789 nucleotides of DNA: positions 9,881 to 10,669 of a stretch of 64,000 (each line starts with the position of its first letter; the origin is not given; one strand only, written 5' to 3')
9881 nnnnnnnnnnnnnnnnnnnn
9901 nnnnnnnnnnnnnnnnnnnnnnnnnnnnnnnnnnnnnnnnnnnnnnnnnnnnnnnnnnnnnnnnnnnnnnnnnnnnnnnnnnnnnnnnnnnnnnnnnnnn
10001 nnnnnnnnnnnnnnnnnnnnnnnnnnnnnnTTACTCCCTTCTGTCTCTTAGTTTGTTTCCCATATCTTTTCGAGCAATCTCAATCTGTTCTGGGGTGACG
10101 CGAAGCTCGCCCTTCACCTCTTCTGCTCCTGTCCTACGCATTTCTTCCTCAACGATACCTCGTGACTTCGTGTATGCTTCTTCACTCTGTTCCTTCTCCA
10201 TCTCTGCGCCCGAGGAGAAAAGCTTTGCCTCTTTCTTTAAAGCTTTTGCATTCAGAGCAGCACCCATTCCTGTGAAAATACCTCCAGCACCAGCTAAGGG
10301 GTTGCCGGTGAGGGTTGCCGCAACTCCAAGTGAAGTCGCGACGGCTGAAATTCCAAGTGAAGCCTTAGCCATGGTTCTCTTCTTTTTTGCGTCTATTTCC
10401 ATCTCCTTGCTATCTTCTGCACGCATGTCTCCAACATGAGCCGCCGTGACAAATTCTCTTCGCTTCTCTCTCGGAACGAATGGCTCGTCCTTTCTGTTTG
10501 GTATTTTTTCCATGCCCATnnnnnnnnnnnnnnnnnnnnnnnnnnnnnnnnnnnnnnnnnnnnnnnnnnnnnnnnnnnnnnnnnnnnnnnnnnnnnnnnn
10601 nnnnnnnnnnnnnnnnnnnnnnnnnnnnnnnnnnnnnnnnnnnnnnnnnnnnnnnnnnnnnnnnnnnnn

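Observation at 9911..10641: Hypothetical gene inserted into the otherwise invariant rpsJ-rplC junction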

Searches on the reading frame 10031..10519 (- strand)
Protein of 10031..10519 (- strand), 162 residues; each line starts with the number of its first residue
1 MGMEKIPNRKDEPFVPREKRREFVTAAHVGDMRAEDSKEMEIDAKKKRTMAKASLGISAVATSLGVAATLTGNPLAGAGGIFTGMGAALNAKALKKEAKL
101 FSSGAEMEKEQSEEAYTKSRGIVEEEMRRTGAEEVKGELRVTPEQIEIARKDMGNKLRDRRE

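Call 8: search_protein_families(library=pfam, proteins=[window:10031-10519:-], max_evalue=1)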
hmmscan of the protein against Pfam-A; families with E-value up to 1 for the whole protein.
window:10031-10519:- (162 aa): 1 family
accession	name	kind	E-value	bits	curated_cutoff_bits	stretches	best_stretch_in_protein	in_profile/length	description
PF19762.4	DUF6249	-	0.39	11.2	33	1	32-89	37-96/104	Domain of unknown function (DUF6249)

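Call 9: search_protein_families(library=ncbifam, proteins=[window:10031-10519:-], max_evalue=1)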
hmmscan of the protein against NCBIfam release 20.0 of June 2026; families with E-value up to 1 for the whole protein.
window:10031-10519:- (162 aa): 1 family
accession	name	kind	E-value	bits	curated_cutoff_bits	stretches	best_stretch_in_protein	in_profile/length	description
NF038055.1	T3SS_SctB_pilot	subfamily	0.01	15.3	37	1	40-119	119-189/313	type III secretion system translocon subunit SctB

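Call 10: find_homologous_proteins(query=window:10031-10519:-, max_evalue=0.01)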
Query window:10031-10519:- (162 aa): 1 proteins with E <= 0.01 among 197 candidates.
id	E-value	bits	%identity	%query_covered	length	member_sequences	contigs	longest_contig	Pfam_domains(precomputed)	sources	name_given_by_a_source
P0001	7.9e-93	326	99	100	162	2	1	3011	-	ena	-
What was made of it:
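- The word-index search of 5.8 billion proteins found only the same species (call 10).
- Tried and rejected: The word-index homology search found only the same species (call 10).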

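Call 11: find_encoding_contigs(protein=P0001, flank=10000)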
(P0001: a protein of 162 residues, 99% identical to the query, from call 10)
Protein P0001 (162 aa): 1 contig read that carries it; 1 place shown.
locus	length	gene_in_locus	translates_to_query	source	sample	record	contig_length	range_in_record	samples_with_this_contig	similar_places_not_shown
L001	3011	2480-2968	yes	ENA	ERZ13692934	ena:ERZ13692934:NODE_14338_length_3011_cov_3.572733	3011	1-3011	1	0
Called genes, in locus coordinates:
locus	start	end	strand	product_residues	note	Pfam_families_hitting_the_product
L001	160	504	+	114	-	-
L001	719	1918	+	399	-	PF00009:GTP_EFTU, PF03144:GTP_EFTU_D2, PF03143:GTP_EFTU_D3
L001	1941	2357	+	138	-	PF00338:Ribosomal_S10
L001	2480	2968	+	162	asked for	-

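Call 12: find_encoding_contigs(protein=window:10031-10519:-, flank=10000)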
Protein window:10031-10519:- (162 aa): 23 contigs read that carry it; 6 places shown.
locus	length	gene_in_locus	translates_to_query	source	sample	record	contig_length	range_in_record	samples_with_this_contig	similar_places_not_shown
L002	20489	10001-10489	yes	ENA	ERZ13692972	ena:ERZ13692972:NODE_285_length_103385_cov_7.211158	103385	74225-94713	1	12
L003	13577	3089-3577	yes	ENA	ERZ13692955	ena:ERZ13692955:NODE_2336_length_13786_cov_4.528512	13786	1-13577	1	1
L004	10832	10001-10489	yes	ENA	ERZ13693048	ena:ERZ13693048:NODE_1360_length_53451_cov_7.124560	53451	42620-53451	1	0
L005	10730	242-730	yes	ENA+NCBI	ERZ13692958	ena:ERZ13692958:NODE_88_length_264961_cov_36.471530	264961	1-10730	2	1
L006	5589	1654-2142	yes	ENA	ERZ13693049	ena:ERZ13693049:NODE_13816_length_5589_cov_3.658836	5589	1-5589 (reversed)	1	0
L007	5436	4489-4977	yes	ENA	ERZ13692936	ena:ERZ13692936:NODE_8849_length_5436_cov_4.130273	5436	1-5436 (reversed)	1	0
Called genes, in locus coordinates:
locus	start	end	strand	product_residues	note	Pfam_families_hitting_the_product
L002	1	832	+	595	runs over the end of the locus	-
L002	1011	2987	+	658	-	-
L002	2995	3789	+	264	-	-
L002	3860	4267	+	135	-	PF00164:Ribosom_S12_S23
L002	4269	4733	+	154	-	PF00177:Ribosomal_S7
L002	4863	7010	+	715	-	PF00009:GTP_EFTU, PF03144:GTP_EFTU_D2, PF22042:EF-G_D2, PF14492:EFG_III, PF16658:RF3_C (weak), PF03764:EFG_IV, PF00679:EFG_C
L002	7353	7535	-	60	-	-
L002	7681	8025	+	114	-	-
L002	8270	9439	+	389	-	PF00009:GTP_EFTU, PF03144:GTP_EFTU_D2, PF03143:GTP_EFTU_D3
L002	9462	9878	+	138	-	PF00338:Ribosomal_S10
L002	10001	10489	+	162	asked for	-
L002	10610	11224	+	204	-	PF00297:Ribosomal_L3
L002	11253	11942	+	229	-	PF00573:Ribosomal_L4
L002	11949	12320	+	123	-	PF00276:Ribosomal_L23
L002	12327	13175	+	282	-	PF00181:Ribosomal_L2_N, PF03947:Ribosomal_L2_C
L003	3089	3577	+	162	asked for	-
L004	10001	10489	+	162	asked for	-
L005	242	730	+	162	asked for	-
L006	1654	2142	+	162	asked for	-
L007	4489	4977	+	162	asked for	-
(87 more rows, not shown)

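Call 21: search_protein_representatives(protein=window:10031-10519:-)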
Query: 162 residues. Proteins with E-value up to 0.001 (for the whole library): 21; up to 1e-10: 10; up to 1e-30: 1. The best 21 are listed.
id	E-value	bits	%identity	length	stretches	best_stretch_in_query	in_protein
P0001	2.5e-93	326.1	99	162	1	1-162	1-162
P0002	5.0e-23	98.3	47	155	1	1-151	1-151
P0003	7.8e-17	78.2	42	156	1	1-153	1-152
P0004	5.7e-15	72.2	38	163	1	1-157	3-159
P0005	2.6e-14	70.0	37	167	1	3-157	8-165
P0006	1.0e-13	68.1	42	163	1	1-159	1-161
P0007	1.4e-11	61.2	43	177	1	3-162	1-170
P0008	2.5e-11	60.4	40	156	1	3-136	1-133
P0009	3.7e-11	59.8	32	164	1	4-154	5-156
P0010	9.5e-11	58.5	37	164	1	8-157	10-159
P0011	4.9e-10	56.2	34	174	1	3-161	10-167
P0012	3.0e-09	53.7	30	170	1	9-160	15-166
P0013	2.7e-08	50.5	32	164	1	2-157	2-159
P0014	2.0e-07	47.7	30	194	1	6-161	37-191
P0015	4.4e-07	46.6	42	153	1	3-153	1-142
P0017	1.3e-06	45.1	31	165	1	5-158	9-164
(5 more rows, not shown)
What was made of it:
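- phmmer against 1.84 billion representatives gives 21 full-length proteins at E <= 1e-3, including the window's own cluster representative, down to 5e-23 for the nearest relative (call 21).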

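Call 23: find_encoding_contigs(protein=P0002, flank=3000, max_places=3)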
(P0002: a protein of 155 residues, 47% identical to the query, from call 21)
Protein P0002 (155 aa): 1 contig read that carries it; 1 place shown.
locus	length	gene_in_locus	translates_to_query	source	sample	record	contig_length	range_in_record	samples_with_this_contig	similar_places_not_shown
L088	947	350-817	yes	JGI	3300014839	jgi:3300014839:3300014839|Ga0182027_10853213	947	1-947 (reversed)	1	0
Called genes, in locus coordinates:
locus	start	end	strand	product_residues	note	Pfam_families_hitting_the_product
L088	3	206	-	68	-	?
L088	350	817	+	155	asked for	-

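Call 25: find_encoding_contigs(protein=P0003, flank=4000, max_places=3)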
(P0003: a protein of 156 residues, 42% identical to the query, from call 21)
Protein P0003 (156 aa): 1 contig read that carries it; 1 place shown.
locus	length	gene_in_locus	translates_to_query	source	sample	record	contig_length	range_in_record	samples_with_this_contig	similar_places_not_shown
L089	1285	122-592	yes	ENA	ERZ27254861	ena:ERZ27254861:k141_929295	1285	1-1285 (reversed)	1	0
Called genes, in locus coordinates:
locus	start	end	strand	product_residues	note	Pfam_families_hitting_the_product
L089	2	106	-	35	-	?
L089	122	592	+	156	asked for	-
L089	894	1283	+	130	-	?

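Call 26: find_encoding_contigs(protein=P0005, flank=4000, max_places=3)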
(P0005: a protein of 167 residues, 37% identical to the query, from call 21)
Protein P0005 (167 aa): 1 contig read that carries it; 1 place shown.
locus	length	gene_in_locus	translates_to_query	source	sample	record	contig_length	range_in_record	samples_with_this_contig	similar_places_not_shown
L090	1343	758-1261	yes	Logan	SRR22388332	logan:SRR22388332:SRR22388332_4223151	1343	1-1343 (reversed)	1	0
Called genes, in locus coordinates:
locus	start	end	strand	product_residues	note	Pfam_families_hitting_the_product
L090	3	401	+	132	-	?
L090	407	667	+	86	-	PF05016:ParE_toxin (weak), PF15738:YafQ_toxin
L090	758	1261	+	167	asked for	-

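Call 27: find_encoding_contigs(protein=P0006, flank=4000, max_places=3)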
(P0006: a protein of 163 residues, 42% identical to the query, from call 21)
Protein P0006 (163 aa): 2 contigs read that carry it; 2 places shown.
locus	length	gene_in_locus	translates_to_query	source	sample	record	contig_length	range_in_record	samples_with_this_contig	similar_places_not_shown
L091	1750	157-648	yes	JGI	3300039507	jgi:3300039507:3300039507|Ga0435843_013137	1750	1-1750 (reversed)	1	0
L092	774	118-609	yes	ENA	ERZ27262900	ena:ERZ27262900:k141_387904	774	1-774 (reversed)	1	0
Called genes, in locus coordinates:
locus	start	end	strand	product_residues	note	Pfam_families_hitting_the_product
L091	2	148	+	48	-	?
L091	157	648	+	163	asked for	-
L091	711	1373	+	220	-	PF00297:Ribosomal_L3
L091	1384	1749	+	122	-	?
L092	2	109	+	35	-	?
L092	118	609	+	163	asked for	-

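Call 28: find_encoding_contigs(protein=P0007, flank=4000, max_places=3)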
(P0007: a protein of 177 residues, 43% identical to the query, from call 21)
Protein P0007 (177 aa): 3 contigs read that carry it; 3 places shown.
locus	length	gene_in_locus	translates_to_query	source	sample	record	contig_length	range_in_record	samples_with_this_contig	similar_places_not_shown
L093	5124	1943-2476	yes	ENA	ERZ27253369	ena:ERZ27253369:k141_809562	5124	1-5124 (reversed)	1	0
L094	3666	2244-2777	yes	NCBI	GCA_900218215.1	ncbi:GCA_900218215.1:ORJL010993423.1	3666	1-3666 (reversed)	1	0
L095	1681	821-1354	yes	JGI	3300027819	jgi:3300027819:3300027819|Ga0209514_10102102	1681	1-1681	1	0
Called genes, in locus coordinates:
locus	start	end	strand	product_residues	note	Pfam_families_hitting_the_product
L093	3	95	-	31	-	?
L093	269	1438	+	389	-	PF00009:GTP_EFTU, PF03144:GTP_EFTU_D2, PF03143:GTP_EFTU_D3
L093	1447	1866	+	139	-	PF00338:Ribosomal_S10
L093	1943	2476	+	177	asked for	-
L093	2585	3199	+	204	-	PF00297:Ribosomal_L3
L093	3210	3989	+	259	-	PF00573:Ribosomal_L4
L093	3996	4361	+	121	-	PF00276:Ribosomal_L23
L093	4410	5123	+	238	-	?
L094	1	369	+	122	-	?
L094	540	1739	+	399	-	PF00009:GTP_EFTU, PF03144:GTP_EFTU_D2, PF03143:GTP_EFTU_D3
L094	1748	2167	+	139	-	PF00338:Ribosomal_S10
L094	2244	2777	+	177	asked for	-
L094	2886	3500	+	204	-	PF00297:Ribosomal_L3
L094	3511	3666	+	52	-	?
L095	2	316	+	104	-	?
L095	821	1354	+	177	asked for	-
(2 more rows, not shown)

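Call 30: find_homologous_proteins(query=A1, max_evalue=0.001)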
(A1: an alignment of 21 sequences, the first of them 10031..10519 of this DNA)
Query A1 (21 sequences) (162 aa, profile of the alignment): 4 proteins with E <= 0.001 among 8000 candidates.
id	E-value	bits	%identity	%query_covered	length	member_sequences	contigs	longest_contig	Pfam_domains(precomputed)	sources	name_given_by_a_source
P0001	8.8e-50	187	99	100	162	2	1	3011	-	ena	-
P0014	1.6e-37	147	29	91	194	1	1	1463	-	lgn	-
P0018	5.7e-34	136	33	89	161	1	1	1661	-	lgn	-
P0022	5.3e-25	106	30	88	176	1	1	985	-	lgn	-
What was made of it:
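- Tried and rejected: A profile search with A1 added almost nothing (call 30).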

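Call 31: find_encoding_contigs(protein=P0010, flank=4000, max_places=2)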
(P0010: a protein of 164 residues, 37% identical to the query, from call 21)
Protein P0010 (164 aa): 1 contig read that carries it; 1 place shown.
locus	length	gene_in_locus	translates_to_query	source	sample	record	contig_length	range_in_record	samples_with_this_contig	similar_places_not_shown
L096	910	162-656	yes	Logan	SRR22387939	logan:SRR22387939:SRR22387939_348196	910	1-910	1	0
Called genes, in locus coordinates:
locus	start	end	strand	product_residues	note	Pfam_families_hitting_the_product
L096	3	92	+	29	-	?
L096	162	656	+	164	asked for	-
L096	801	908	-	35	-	?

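Call 32: find_encoding_contigs(protein=P0011, flank=4000, max_places=2)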
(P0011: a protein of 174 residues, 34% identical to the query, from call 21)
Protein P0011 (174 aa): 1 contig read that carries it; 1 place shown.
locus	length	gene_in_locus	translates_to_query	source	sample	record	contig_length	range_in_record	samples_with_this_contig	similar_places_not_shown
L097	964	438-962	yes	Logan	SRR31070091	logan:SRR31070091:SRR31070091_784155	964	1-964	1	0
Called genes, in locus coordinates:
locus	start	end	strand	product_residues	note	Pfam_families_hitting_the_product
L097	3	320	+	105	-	?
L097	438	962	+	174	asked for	?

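Call 33: find_encoding_contigs(protein=P0012, flank=4000, max_places=2)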
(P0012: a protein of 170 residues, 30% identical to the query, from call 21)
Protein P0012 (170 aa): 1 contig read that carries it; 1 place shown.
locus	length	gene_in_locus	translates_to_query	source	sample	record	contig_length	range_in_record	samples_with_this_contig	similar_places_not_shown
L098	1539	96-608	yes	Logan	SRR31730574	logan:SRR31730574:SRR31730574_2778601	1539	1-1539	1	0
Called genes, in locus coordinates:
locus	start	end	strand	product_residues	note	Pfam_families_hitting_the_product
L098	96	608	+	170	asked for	-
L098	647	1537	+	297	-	?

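Call 34: find_encoding_contigs(protein=P0009, flank=4000, max_places=2)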
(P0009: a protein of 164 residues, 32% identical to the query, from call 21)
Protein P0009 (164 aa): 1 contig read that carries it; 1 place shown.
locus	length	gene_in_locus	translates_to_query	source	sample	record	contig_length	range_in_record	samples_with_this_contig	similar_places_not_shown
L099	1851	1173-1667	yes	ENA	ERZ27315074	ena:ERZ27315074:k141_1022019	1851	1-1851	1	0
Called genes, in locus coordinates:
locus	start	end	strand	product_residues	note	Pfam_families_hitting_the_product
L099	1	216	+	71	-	?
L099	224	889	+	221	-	-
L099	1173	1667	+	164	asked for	-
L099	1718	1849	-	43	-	?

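Call 39: search_protein_families(library=phrogs, alignment_id=A1, max_evalue=0.01)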
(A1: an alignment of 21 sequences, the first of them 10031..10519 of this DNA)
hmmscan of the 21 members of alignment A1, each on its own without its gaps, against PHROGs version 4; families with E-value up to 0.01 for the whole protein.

A. member 1, window:10031-10519:- (162 aa): 1 family
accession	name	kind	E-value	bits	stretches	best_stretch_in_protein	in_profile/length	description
phrog_10341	-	lysis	0.00055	19.9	1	36-132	216-307/577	endolysin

B. families by the number of members that match (of 21 scanned): 5 families
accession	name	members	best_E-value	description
phrog_339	-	2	0.00036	tail length tape measure protein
phrog_594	-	1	0.00026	-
phrog_10341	-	1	0.00055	endolysin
phrog_1103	-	1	0.0021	-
phrog_20920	-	1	0.0069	-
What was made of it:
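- The PHROGs hits are sporadic and weak (call 39).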

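Call 40: search_solved_structures(query=A1, max_evalue=1)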
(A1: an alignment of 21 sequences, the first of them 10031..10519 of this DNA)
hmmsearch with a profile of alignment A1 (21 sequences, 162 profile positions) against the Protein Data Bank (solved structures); distinct sequences matched with E-value up to 1: 4.
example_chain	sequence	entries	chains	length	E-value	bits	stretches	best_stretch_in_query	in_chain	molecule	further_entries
7qog_M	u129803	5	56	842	0.0013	22.1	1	55-114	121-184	Cargo protein 1 gp45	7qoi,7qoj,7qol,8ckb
8qag_A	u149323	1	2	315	0.0063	19.9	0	29-114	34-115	sc-CC-6-95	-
8vc9_A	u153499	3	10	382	0.36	14.2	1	36-113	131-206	Leptospira virulence regulator B (LvrB) | histidine kinase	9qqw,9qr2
4y68_C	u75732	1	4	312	0.8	13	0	103-133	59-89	Putative nisin-resistance protein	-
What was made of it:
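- Tried and rejected: The PDB sequence search gave only marginal, apparently compositional coiled-coil or low-complexity hits (best E 0.0013; call 40).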

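Call 45: predict_structure(alignment_id=A1)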
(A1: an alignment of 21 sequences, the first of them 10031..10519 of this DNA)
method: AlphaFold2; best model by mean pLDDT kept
length: 162 residues; sequences in the alignment: 21
mean_pLDDT: 86.3   pTM: 0.70
mean pLDDT of the five models: 86.3, 85.2, 83.3, 82.8, 78.2
residues with pLDDT >= 90: 73; 70-90: 78; 50-70: 8; < 50: 3
segments of 3 or more residues with pLDDT < 50: 1-3
pLDDT, mean of each block of 10 residues (from residue 1): 54 86 93 96 95 87 79 80 85 94 96 95 91 86 84 82 79
secondary structure, 60 per line:
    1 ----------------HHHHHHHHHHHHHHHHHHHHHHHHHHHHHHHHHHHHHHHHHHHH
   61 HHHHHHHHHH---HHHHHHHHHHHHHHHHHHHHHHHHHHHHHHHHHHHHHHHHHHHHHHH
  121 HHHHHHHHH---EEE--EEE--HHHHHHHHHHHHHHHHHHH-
elements in order: H17-70 H74-129 E133-135 E138-140 H143-161
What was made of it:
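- On Bacterial dynamin-like protein (LeoBC type): The protein has 162 aa and is all helical hairpin (call 45). The AF2 shape fits (call 45).
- Closest known: Trunk-tip and paddle region of bacterial dynamin-like proteins. Same: The AF2 model has the same shape (call 45).
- The AF2 model has pLDDT 86 (call 45). The AF2 model is confident (call 45).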

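Call 70: search_protein_families(library=padloc, alignment_id=A1, max_evalue=0.01)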
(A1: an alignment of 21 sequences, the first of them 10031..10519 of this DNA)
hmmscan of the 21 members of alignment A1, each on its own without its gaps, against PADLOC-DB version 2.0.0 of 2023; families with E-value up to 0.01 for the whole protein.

A. member 1, window:10031-10519:- (162 aa): 1 family
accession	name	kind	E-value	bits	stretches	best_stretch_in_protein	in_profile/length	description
PDLC03841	LeoBC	-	1.6e-05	22.2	1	36-158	442-558/601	-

B. families by the number of members that match (of 21 scanned): 2 families
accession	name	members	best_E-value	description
PDLC03841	LeoBC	7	1.2e-07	-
PDLC03833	BnzA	1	0.0027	-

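Call 71: search_protein_families(library=pfam, alignment_id=A1, max_evalue=0.1)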
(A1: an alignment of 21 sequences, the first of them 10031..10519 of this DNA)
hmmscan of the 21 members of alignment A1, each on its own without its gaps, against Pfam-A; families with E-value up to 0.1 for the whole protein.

A. member 1, window:10031-10519:- (162 aa): 0 families

B. families by the number of members that match (of 21 scanned): 8 families
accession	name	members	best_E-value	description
PF20721.2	C19orf12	3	0.0035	C19orf12-like protein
PF20159.5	YidB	1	0.0003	YidB-like protein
PF05642.16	Sporozoite_P67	1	0.014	Sporozoite P67 surface antigen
PF02084.20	Bindin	1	0.021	Bindin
PF01988.24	VIT1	1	0.028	VIT family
PF06953.17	ArsD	1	0.033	Arsenical resistance operon protein ArsD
PF16912.11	Glu_dehyd_C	1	0.061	Glucose dehydrogenase C-terminus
PF11239.13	DUF3040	1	0.073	Protein of unknown function (DUF3040)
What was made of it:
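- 10031..10519 (-): The ORF: 162 aa, or 160 aa if it starts at 10513. It belongs to a small uncharacterised protein family and is predicted to be a helical hairpin with a hydrophobic Gly/Ala-rich tip. No family above threshold in Pfam or NCBIfam, only sporadic weak PHROGs hits, and only marginal, apparently compositional PDB hits (calls 8, 9, 39, 40, 71).
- On Bacterial dynamin-like protein (LeoBC type): No GTPase family is found in Pfam or NCBIfam (calls 8, 9, 71).
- On Universal or clade-wide ribosomal protein: No r-protein family hit was found (calls 8, 9, 71).
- It has no similarity to DUF883/YqjD or to any r-protein family (calls 8, 9, 71).
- Tried and rejected: Pfam, NCBIfam and PHROGs gave only sub-threshold, compositional hits: DUF6249, SctB, endolysin, tape measure (calls 8, 9, 39, 71).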
